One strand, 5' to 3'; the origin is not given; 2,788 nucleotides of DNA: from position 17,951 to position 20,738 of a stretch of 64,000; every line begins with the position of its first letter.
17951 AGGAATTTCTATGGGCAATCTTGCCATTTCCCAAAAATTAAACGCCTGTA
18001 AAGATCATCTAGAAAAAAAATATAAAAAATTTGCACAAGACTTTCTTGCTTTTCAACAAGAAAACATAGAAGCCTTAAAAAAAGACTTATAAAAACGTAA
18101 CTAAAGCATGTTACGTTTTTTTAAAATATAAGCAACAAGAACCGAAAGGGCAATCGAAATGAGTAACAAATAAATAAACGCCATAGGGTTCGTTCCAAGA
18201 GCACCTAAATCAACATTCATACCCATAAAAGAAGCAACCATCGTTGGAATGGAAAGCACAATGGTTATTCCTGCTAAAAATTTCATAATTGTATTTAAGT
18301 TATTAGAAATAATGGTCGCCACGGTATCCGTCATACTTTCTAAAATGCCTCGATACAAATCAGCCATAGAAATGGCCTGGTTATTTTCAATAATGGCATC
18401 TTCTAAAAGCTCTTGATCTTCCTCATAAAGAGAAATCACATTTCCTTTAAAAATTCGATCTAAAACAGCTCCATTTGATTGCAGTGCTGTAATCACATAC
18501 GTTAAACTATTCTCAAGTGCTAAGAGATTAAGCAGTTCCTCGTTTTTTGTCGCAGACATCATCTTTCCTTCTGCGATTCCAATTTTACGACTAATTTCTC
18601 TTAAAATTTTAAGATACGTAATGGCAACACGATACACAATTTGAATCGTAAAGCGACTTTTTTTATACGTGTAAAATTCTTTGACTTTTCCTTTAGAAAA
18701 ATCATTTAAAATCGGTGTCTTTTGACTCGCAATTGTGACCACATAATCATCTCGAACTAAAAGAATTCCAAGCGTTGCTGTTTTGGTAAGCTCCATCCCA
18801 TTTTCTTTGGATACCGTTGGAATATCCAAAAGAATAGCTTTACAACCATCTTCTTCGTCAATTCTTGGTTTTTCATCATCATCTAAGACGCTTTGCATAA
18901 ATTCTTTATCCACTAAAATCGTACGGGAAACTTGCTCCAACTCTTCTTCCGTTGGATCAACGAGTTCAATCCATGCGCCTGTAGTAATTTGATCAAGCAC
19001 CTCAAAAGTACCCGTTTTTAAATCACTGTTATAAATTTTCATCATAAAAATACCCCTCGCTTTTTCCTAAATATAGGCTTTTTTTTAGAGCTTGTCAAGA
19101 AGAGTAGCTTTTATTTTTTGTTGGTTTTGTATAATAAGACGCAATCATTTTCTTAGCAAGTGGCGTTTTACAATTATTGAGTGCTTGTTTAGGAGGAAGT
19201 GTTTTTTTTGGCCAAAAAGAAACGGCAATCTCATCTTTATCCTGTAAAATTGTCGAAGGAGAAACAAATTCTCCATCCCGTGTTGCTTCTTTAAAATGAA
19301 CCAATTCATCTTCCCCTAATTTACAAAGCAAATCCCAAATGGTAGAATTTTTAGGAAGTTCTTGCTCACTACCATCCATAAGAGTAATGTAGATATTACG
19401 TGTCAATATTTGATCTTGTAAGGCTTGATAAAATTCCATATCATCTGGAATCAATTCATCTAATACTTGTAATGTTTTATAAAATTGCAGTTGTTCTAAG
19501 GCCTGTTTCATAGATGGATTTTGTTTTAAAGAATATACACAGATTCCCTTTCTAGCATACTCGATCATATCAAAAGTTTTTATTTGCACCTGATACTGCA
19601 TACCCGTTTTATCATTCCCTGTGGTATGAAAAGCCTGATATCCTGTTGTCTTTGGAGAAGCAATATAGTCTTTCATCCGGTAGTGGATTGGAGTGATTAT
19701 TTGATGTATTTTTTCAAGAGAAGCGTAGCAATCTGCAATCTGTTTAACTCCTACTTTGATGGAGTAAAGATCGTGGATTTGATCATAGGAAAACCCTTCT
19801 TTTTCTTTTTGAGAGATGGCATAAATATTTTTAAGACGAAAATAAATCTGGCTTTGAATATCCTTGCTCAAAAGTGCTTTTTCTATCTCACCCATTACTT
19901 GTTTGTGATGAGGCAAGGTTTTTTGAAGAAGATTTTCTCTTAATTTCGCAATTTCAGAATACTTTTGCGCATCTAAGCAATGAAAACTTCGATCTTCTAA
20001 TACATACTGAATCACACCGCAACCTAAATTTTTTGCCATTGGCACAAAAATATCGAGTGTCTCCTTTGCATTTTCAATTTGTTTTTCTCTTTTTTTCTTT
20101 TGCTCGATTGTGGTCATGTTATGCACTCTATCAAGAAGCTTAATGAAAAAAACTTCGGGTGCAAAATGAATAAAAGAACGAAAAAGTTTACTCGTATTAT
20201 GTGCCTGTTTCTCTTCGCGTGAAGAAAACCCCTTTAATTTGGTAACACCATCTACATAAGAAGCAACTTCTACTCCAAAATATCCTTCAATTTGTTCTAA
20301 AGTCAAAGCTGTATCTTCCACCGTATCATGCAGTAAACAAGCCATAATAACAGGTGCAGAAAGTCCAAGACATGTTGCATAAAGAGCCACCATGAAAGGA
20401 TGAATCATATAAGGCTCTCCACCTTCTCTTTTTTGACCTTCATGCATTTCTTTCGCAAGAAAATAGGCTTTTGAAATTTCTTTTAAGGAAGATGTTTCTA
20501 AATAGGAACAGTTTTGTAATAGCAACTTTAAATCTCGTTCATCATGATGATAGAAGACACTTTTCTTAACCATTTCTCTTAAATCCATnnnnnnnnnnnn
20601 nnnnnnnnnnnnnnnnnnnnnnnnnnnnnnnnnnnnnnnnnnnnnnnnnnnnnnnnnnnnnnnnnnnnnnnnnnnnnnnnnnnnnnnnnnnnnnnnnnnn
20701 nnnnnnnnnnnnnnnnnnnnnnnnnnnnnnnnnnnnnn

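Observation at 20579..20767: Leader ORF with strong SD that encloses an intrinsic terminator and overlaps the start of the rsh gene: candidate translation-dependent attenuator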

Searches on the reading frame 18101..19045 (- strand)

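Call 6: search_protein_families(library=pfam, proteins=[window:18101-19045:-], max_evalue=0.01)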
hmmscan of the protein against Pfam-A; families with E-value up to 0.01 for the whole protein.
window:18101-19045:- (314 aa): 2 families
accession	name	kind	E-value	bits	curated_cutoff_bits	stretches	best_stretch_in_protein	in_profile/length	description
PF01544.23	CorA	-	1.9e-48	165.7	27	1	24-310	5-292/292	CorA-like Mg2+ transporter protein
PF20990.2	DUF2207_C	-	0.00064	19.9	33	1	179-311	62-192/247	Predicted membrane protein (DUF2207) C-terminal domain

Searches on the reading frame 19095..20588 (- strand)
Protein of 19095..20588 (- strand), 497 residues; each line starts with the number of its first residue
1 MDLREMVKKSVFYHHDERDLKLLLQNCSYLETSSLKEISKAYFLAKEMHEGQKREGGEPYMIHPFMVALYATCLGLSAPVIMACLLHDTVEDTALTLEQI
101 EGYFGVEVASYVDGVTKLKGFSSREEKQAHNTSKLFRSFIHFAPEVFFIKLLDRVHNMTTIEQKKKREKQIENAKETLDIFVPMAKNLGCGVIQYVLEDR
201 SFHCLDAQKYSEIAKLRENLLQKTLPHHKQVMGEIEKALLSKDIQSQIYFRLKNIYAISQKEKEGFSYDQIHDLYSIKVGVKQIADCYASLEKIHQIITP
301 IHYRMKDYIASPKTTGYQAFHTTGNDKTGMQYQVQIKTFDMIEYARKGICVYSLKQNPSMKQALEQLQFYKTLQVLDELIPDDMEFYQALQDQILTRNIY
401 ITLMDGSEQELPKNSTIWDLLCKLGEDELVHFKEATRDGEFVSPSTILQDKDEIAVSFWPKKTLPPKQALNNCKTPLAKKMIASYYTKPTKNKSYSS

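Call 6: search_protein_families(library=pfam, proteins=[window:19095-20588:-], max_evalue=0.01)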
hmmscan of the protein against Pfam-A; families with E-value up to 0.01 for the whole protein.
window:19095-20588:- (497 aa): 5 families
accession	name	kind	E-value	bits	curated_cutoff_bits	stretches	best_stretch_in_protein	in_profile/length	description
PF13328.12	HD_4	-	2.2e-26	92.9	27.2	1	41-190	1-155/156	HD domain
PF04607.23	RelA_SpoT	-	1.9e-20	73.7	27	1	251-349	2-102/113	Region found in RelA / SpoT proteins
PF01966.28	HD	-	2.2e-08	34.8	22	1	61-158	2-116/116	HD domain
PF02824.27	TGS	-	0.00032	21.1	22.2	1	399-454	1-56/60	TGS domain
PF02597.26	ThiS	-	0.007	17.3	22.5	0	406-456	13-69/76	ThiS family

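Call 7: find_homologous_proteins(query=window:19095-20588:-, max_evalue=1e-20)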
Query window:19095-20588:- (497 aa): 5324 proteins with E <= 1e-20 among 8000 candidates; the best 120 are listed.
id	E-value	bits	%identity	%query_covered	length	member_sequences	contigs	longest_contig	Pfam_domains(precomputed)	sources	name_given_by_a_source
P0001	0.0e+0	1111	100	99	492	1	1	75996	PF04607.24,PF13328.13,PF01966.29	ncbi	-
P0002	1.5e-207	708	63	98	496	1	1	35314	PF04607.24,PF13328.13,PF01966.29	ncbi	-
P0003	2.3e-164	566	53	97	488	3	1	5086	PF04607.24,PF13328.13,PF02824.28,PF01966.29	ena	-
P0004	2.9e-156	539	51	98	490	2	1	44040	PF04607.24,PF13328.13,PF02824.28,PF01966.29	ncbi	-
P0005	4.1e-152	526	49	99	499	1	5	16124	PF04607.24,PF13328.13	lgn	-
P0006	1.3e-150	521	50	97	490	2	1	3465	PF04607.24,PF13328.13,PF02824.28,PF01966.29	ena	-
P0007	2.4e-75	272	37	94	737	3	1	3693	PF04607.24,PF13328.13,PF19296.6,PF02824.28,PF01966.29,PF13291.13,PF01842.32,PF28438.1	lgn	-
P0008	5.9e-75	271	36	94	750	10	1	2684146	PF04607.24,PF13328.13,PF19296.6,PF02824.28,PF01966.29,PF22629.3,PF13291.13,PF01842.32,PF28438.1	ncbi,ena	-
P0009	6.3e-74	268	36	94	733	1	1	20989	PF04607.24,PF13328.13,PF19296.6,PF02824.28,PF01966.29,PF13291.13,PF01842.32,PF28438.1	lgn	-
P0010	6.3e-74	268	36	94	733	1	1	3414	PF04607.24,PF13328.13,PF19296.6,PF02824.28,PF01966.29,PF13291.13,PF01842.32,PF28438.1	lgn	-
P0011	8.0e-74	267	36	94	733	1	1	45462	PF04607.24,PF13328.13,PF19296.6,PF02824.28,PF01966.29,PF13291.13,PF01842.32,PF28438.1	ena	-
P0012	8.1e-74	267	36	94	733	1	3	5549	PF04607.24,PF13328.13,PF19296.6,PF02824.28,PF01966.29,PF13291.13,PF01842.32,PF28438.1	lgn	-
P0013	1.0e-73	267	36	94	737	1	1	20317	PF04607.24,PF13328.13,PF19296.6,PF02824.28,PF01966.29,PF13291.13,PF01842.32,PF28438.1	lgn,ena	-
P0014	1.1e-73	267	36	94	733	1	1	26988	PF04607.24,PF13328.13,PF19296.6,PF02824.28,PF01966.29,PF13291.13,PF01842.32,PF28438.1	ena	-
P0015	1.1e-73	267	36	94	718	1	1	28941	PF04607.24,PF13328.13,PF19296.6,PF02824.28,PF01966.29,PF22629.3,PF13291.13,PF01842.32,PF28438.1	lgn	-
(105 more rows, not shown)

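Call 8: find_encoding_contigs(protein=P0002, flank=4000, max_places=4)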
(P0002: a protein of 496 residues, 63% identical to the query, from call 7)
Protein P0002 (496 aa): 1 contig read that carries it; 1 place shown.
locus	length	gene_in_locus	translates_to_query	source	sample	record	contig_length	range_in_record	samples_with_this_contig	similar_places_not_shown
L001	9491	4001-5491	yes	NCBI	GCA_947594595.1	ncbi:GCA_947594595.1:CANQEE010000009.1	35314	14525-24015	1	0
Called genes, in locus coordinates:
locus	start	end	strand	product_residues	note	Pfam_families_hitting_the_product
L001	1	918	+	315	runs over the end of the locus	PF14527:LAGLIDADG_WhiA, PF02650:HTH_WhiA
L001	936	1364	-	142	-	PF00583:Acetyltransf_1, PF13673:Acetyltransf_10, PF13508:Acetyltransf_7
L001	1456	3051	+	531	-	PF01268:FTHFS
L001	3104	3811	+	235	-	PF20730:YetF_N (weak), PF04239:DUF421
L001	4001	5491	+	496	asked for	PF13328:HD_4, PF01966:HD (weak), PF04607:RelA_SpoT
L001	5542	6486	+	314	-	PF01544:CorA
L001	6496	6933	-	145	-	-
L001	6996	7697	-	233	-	-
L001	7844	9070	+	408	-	PF01476:LysM (faint)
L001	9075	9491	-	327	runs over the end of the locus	PF04055:Radical_SAM, PF16199:Radical_SAM_C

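Call 9: find_encoding_contigs(protein=P0004, flank=4000, max_places=4)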
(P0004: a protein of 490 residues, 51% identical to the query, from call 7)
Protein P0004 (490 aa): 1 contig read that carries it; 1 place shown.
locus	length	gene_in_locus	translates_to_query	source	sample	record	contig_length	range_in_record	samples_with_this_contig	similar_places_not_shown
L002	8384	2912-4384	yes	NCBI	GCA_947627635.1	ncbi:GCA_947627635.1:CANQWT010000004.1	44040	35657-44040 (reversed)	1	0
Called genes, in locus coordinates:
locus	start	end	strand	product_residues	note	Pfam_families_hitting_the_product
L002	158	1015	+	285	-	PF12784:PDDEXK_2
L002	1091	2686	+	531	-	PF01268:FTHFS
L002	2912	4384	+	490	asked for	PF13328:HD_4, PF01966:HD, PF04607:RelA_SpoT, PF02824:TGS (weak)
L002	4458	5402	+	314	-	PF01544:CorA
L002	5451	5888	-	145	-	-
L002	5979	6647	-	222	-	-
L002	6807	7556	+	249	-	PF00106:adh_short, PF01370:Epimerase (weak), PF08659:KR, PF13460:NAD_binding_10, PF13561:adh_short_C2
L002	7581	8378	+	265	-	PF00005:ABC_tran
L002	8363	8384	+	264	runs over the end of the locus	PF00005:ABC_tran (weak)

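Call 10: find_encoding_contigs(protein=P0005, flank=4000, max_places=5)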
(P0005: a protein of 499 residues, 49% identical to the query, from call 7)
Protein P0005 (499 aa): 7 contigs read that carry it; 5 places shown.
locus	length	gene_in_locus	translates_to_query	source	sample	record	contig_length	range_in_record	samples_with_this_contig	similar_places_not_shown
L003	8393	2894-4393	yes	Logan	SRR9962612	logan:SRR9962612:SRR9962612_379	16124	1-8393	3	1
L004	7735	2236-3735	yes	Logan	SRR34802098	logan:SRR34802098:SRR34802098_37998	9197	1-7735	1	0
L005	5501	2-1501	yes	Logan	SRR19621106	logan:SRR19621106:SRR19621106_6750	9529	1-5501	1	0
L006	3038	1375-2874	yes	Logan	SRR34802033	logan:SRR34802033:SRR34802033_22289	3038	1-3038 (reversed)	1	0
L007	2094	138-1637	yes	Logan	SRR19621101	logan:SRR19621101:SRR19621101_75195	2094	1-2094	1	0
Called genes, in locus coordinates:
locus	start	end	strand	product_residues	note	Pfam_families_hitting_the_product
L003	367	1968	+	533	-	PF01268:FTHFS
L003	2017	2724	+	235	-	PF20730:YetF_N, PF04239:DUF421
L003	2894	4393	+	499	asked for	PF13328:HD_4, PF04607:RelA_SpoT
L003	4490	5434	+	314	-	PF01544:CorA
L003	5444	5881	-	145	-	-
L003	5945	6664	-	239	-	-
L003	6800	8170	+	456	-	-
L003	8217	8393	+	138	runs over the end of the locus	PF01957:NfeD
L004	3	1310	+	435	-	?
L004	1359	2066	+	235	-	PF20730:YetF_N, PF04239:DUF421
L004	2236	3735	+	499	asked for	PF13328:HD_4, PF04607:RelA_SpoT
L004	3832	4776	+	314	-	PF01544:CorA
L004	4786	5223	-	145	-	-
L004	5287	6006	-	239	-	-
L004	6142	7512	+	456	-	-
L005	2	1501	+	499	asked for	PF13328:HD_4, PF04607:RelA_SpoT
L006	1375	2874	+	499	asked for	PF13328:HD_4, PF04607:RelA_SpoT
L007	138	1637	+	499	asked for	PF13328:HD_4, PF04607:RelA_SpoT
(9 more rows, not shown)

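Call 15: find_encoding_contigs(protein=P0003, flank=4000, max_places=4)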
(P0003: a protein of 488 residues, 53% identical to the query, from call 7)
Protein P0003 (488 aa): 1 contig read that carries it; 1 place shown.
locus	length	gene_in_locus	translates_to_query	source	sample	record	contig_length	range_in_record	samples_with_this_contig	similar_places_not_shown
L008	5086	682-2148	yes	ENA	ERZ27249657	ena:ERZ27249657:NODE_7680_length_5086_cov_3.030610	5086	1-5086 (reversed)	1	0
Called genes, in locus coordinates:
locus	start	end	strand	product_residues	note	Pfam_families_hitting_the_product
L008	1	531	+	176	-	?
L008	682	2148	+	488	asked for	PF13328:HD_4, PF01966:HD, PF04607:RelA_SpoT, PF02824:TGS (weak)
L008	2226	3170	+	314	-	PF01544:CorA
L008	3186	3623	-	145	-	-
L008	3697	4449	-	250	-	-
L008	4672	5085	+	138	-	?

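Call 16: find_encoding_contigs(protein=P0006, flank=4000, max_places=4)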
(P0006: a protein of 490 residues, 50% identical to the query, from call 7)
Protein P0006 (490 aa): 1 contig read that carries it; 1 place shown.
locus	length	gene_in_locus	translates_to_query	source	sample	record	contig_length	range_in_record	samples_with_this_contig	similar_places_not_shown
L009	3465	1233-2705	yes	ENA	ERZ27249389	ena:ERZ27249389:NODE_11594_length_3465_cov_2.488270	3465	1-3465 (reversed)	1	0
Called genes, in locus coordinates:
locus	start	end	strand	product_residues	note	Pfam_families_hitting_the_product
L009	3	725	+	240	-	?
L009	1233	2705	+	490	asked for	PF13328:HD_4, PF01966:HD (weak), PF04607:RelA_SpoT, PF02824:TGS (weak)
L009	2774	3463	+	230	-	?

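Call 79: list_cluster_members(proteins=[P0001, P0002, P0004, P0124, P0125, P0146, P0153, P0158, P0186, P0195])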
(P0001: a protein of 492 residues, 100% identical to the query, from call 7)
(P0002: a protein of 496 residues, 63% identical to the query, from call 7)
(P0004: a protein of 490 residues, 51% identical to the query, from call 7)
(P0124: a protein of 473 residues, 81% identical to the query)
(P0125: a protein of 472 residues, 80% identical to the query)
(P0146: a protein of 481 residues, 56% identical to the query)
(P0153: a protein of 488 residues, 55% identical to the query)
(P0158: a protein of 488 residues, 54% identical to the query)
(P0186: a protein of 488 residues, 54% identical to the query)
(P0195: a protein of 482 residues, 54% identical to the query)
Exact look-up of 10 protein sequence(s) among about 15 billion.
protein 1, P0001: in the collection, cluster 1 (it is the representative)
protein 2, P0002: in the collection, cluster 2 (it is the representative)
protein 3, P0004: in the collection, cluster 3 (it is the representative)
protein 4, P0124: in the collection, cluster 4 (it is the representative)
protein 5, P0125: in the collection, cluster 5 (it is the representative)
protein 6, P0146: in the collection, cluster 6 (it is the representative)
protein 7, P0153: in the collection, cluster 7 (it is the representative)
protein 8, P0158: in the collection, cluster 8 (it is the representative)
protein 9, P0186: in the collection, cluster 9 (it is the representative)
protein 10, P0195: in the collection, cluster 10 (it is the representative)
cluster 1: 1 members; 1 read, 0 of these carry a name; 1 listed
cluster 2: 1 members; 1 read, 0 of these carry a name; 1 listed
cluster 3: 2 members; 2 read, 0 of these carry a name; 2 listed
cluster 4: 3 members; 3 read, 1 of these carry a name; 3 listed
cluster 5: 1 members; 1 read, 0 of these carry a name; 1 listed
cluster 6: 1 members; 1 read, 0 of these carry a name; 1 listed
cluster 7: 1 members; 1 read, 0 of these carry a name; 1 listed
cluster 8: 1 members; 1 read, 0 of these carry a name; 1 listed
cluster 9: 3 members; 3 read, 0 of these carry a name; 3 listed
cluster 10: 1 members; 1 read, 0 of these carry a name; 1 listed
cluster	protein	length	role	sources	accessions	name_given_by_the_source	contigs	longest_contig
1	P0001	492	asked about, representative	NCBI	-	-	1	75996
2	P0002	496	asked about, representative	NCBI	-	-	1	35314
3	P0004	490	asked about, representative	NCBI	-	-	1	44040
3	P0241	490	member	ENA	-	-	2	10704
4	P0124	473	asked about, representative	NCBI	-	-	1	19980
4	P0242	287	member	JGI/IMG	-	GTP pyrophosphokinase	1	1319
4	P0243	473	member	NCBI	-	-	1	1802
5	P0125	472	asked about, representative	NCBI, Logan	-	-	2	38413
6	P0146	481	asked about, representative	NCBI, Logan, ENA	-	-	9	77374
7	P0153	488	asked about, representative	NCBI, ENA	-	-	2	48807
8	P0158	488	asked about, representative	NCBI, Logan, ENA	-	-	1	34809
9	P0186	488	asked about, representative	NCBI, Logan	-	-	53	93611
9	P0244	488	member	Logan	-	-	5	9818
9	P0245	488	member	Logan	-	-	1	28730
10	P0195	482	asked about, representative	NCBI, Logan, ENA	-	-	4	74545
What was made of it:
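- The host organism is unknown: uncultured, with no names retrieved (call 79).
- Tried and rejected: Organism: cluster members carry no names, so the organism is unresolved (call 79).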

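Call 85: search_protein_families(library=ncbifam, proteins=[window:19095-20588:-], max_evalue=0.00001)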
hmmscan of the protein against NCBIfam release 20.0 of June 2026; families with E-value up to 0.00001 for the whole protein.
window:19095-20588:- (497 aa): 3 families
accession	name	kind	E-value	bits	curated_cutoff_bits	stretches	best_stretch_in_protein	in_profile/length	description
TIGR00691.1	spoT_relA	subfamily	6e-99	332.2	499.2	1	41-496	1-459/687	RelA/SpoT family protein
NF008303.0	PRK11092.1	equivalog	1.3e-70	238.5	947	1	28-420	13-409/702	bifunctional GTP diphosphokinase/guanosine-3',5'-bis pyrophosphate 3'-pyrophosphohydrolase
NF008124.0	PRK10872.1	equivalog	1.3e-38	133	728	1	72-456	67-463/744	GTP diphosphokinase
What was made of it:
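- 19095..20588 (-): rsh gene: a truncated long RSH of 497 aa (HD_4, RelA_SpoT domain, weak TGS, no C-terminal helical/Zn-finger/ACT region). Calls 6, 7 and 85.
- On Antibiotic-inducible leader (erm, cat, tlrB, vmlR, msrD): The regulated gene is an RSH (calls 6, 85).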
